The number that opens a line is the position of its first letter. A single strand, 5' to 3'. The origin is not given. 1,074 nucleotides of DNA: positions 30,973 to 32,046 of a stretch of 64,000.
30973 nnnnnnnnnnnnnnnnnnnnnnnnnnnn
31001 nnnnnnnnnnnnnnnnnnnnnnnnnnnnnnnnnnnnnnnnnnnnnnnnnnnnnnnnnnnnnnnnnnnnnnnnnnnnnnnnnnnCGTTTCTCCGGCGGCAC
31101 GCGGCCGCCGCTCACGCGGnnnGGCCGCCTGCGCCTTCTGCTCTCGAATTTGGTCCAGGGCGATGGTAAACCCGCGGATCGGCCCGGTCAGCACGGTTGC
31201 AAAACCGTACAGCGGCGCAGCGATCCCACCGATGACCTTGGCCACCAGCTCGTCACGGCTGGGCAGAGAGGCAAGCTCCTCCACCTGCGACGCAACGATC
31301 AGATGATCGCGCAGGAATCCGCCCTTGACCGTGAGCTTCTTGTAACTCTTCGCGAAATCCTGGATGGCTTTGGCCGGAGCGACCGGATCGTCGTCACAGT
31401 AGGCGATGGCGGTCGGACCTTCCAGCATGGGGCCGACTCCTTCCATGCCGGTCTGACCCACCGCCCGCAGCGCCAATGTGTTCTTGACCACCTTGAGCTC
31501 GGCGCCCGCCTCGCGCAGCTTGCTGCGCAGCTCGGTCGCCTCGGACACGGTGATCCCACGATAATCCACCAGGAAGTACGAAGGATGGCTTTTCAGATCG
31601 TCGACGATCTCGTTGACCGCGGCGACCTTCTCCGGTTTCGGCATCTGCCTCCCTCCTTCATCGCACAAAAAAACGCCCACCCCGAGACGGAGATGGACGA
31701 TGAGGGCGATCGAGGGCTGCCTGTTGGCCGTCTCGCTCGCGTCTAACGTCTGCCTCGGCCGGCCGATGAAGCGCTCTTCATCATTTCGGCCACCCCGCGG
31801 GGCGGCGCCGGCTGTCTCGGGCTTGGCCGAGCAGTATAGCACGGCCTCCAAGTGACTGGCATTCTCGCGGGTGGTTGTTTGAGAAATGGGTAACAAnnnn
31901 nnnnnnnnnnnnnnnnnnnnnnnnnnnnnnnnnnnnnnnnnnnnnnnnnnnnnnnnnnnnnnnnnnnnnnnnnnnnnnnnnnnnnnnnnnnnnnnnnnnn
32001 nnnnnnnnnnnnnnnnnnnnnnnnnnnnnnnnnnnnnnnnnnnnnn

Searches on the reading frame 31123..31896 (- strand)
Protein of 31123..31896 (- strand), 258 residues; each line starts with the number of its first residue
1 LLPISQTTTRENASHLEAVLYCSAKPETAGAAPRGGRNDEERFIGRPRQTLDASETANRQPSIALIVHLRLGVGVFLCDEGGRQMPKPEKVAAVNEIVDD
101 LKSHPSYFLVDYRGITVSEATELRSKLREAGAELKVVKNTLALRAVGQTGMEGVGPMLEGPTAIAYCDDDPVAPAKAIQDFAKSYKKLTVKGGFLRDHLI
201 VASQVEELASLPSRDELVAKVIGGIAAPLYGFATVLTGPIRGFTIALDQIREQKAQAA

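Call 87: search_protein_families(library=pfam, proteins=[window:31123-31896:-])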
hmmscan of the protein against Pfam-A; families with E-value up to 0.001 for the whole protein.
window:31123-31896:- (258 aa): 1 family
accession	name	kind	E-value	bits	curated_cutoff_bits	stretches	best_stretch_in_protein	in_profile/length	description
PF00466.25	Ribosomal_L10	-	1.6e-30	105.6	22.8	1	85-183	1-100/100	Ribosomal protein L10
